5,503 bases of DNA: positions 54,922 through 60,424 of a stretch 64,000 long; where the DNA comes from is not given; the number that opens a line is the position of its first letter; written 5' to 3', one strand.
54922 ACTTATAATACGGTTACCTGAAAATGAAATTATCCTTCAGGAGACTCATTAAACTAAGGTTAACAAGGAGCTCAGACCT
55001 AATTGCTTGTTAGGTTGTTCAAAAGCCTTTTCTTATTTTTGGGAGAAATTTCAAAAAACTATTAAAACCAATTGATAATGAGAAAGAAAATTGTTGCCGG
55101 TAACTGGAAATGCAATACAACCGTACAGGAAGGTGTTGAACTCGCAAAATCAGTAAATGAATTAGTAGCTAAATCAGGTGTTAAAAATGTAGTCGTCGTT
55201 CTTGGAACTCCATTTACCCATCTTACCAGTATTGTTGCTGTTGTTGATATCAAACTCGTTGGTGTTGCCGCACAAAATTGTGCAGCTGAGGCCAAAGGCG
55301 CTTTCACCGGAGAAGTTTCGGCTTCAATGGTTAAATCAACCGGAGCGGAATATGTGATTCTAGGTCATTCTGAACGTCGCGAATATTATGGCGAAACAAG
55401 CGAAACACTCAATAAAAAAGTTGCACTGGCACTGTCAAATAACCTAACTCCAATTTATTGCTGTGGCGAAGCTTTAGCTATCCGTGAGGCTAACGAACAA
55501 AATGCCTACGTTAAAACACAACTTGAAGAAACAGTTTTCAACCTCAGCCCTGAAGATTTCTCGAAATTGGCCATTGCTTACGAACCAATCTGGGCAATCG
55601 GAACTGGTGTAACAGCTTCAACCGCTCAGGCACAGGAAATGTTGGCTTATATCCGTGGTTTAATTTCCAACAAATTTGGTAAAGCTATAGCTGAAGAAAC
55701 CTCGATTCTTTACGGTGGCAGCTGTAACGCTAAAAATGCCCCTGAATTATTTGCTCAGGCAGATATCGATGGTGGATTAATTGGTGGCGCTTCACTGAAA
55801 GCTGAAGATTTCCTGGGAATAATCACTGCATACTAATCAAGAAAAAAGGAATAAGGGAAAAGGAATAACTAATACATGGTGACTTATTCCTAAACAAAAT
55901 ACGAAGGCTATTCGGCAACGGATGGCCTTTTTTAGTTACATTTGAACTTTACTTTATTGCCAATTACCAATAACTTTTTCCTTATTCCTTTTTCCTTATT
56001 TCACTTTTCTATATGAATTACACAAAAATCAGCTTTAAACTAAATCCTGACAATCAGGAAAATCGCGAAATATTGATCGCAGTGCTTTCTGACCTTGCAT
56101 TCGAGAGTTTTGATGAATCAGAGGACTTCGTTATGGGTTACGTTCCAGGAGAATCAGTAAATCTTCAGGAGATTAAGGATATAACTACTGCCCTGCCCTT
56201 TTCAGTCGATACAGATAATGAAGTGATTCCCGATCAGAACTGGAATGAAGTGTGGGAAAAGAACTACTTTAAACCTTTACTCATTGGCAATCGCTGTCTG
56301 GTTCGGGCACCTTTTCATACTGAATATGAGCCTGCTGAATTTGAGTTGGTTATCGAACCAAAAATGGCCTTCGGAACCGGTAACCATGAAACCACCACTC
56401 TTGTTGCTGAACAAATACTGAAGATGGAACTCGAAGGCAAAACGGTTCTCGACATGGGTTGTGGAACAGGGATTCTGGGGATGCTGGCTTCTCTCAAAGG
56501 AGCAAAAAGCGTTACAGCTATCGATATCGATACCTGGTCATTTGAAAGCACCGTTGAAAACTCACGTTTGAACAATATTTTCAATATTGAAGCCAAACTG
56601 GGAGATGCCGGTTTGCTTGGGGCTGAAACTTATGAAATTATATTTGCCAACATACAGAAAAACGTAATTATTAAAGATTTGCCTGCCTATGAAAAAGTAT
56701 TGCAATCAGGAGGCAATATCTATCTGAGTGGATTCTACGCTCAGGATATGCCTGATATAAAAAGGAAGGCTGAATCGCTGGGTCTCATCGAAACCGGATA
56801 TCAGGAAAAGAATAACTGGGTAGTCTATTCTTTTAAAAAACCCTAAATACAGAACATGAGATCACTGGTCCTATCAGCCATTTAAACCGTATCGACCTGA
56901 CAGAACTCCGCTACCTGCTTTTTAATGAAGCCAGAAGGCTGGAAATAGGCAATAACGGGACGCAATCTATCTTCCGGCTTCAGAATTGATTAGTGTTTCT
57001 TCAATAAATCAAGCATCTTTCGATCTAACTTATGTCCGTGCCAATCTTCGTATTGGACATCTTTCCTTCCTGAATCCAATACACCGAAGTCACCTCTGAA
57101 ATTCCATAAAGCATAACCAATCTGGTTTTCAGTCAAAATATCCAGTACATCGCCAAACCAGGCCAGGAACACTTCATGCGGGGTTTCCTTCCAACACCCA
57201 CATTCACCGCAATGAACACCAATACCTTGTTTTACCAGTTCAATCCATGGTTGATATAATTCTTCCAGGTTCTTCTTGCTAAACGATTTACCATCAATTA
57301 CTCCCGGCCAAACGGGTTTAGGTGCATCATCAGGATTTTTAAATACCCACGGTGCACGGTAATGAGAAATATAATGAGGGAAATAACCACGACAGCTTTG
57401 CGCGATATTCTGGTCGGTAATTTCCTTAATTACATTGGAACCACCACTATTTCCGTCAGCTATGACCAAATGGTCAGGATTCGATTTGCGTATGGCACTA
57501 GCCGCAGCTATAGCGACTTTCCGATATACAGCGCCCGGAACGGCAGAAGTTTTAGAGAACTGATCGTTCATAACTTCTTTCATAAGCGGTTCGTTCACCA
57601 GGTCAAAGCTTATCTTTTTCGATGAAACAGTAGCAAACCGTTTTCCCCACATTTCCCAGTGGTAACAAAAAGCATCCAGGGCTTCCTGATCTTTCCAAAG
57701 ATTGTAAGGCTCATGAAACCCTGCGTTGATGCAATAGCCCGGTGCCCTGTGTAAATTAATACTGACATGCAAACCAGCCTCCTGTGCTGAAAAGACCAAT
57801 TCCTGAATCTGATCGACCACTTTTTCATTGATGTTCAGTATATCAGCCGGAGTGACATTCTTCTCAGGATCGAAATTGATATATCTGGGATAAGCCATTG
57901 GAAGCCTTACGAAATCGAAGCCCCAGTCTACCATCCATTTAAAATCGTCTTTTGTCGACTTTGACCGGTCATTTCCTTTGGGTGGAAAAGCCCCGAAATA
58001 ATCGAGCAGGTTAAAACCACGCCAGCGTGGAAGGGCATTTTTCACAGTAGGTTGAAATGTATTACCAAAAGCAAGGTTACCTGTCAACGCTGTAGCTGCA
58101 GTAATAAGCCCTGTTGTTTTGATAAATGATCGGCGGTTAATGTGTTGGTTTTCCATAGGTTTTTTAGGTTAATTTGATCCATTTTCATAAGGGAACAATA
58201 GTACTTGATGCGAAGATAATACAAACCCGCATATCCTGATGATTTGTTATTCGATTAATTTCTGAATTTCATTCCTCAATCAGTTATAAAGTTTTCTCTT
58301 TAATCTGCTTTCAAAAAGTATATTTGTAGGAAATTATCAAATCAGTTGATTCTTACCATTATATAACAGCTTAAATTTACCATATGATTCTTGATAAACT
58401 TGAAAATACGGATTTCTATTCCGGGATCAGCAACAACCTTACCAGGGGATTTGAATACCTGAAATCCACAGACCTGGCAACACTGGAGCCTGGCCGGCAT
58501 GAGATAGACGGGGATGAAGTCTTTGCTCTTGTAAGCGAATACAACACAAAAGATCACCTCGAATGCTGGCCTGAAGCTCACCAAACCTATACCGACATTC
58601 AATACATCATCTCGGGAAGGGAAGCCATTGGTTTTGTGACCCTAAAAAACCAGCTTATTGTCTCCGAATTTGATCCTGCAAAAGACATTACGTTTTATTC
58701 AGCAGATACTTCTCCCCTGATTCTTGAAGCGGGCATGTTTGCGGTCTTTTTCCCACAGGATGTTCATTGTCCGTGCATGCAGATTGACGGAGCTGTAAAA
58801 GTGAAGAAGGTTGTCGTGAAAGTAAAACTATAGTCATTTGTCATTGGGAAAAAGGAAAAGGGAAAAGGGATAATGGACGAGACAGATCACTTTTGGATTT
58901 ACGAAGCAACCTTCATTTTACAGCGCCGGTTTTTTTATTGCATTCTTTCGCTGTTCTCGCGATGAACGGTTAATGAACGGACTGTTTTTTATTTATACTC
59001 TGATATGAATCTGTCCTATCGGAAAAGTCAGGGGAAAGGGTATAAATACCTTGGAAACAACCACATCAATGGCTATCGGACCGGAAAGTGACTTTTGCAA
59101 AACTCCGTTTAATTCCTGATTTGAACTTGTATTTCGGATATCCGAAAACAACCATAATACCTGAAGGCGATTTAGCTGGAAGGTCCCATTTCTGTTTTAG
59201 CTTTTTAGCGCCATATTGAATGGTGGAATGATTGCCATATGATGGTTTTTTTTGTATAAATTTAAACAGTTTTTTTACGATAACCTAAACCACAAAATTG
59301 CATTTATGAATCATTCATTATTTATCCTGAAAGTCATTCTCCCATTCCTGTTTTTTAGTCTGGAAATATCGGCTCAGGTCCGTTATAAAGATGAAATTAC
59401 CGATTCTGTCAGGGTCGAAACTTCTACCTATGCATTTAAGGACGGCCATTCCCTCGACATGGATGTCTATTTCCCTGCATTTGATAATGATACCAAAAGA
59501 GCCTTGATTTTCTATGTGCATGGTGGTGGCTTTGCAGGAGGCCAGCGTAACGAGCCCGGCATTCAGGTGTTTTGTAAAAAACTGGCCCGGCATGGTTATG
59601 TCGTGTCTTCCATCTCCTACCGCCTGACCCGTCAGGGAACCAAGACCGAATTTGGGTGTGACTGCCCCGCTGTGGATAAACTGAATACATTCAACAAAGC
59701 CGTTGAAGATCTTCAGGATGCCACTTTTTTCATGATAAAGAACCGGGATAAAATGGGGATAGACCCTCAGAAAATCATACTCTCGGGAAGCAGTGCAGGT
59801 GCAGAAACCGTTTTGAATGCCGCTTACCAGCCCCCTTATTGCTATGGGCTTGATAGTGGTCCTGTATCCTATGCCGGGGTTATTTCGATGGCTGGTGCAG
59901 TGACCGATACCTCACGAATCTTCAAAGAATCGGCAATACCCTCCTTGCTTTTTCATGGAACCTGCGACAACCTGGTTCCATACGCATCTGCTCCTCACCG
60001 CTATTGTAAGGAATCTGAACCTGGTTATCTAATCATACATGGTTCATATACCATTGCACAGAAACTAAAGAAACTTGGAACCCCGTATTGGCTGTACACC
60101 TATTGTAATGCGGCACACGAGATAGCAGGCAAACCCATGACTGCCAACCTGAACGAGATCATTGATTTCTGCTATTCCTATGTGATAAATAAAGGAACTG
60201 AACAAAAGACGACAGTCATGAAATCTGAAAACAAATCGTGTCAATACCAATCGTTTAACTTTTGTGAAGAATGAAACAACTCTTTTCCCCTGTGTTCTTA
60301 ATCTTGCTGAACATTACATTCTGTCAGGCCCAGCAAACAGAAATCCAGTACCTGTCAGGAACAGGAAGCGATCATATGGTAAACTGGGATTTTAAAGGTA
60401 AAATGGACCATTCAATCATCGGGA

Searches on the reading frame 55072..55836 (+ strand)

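Call 78: search_protein_families(library=pfam, proteins=[window:55072-55836:+], max_evalue=0.001)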
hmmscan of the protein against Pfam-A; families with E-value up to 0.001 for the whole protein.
window:55072-55836:+ (254 aa): 1 family
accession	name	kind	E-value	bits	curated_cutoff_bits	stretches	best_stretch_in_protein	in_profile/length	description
PF00121.24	TIM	-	9.6e-89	297.5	20.1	1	6-253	1-244/245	Triosephosphate isomerase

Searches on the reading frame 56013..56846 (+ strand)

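Call 78: search_protein_families(library=pfam, proteins=[window:56013-56846:+], max_evalue=0.001)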
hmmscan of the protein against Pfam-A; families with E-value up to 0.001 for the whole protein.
window:56013-56846:+ (277 aa): 7 families
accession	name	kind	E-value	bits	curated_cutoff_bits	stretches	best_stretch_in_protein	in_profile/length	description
PF06325.19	PrmA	-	3.2e-43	148.8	22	1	64-276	84-295/296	Ribosomal protein L11 methyltransferase (PrmA)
PF05175.20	MTS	-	5.3e-08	33.1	23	1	129-200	21-91/170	Methyltransferase small domain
PF13847.12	Methyltransf_31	-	1.9e-07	31.3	27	1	141-232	3-103/145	Methyltransferase domain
PF13649.12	Methyltransf_25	-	1.5e-06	29.2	27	1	145-215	1-73/97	Methyltransferase domain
PF02475.24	TRM5-TYW2_MTfase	-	2.8e-05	24.6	28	1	133-199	28-96/164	TRM5/TYW2 methyltransferase domain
PF03602.21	Cons_hypoth95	-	5.6e-05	23.3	24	1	135-191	35-91/182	Conserved hypothetical protein 95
PF13489.12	Methyltransf_23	-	0.00028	21.1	27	1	131-176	9-56/164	Methyltransferase domain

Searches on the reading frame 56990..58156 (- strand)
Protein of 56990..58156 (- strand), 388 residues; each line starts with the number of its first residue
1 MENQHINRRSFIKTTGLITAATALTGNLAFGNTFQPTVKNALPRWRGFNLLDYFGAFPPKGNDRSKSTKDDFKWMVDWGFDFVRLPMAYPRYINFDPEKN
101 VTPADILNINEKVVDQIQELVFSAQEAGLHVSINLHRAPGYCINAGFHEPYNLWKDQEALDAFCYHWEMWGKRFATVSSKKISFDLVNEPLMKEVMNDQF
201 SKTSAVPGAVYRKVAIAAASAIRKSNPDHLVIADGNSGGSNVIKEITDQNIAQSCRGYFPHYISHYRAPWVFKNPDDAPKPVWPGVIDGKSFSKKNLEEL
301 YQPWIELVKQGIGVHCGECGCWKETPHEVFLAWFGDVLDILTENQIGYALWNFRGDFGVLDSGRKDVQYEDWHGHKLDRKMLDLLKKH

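Call 83: search_protein_families(library=pfam, proteins=[window:56990-58156:-], max_evalue=0.00001)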
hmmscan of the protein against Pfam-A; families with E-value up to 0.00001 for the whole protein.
window:56990-58156:- (388 aa): 1 family
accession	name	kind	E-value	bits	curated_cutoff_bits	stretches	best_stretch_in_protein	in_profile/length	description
PF00150.24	Cellulase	-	1.9e-24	87.1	23.5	1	60-353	17-268/272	Cellulase (glycosyl hydrolase family 5)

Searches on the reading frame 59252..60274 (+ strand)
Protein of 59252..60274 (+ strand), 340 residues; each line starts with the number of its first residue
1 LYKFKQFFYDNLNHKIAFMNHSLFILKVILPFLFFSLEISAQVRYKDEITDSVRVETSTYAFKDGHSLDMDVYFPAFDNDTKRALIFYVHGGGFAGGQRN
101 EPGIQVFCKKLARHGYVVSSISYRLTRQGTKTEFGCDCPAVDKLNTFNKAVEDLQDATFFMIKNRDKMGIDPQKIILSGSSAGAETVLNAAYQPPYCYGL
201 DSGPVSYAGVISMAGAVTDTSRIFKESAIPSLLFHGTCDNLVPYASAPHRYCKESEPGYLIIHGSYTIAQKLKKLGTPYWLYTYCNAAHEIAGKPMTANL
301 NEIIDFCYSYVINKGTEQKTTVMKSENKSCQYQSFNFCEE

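Call 83: search_protein_families(library=pfam, proteins=[window:59252-60274:+], max_evalue=0.00001)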
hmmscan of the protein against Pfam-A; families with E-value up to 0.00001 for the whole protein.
window:59252-60274:+ (340 aa): 4 families
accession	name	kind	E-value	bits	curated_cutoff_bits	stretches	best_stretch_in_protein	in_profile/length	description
PF20434.5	BD-FAE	-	2.5e-20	73.4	26.8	1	70-191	1-107/215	BD-FAE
PF00135.34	COesterase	-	9.6e-12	45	27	1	66-219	84-228/515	Carboxylesterase family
PF07859.19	Abhydrolase_3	-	5.7e-11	43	25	0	146-191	44-89/210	alpha/beta hydrolase fold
PF02230.22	Abhydrolase_2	-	4.7e-06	27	23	0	161-246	93-174/217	Phospholipase/Carboxylesterase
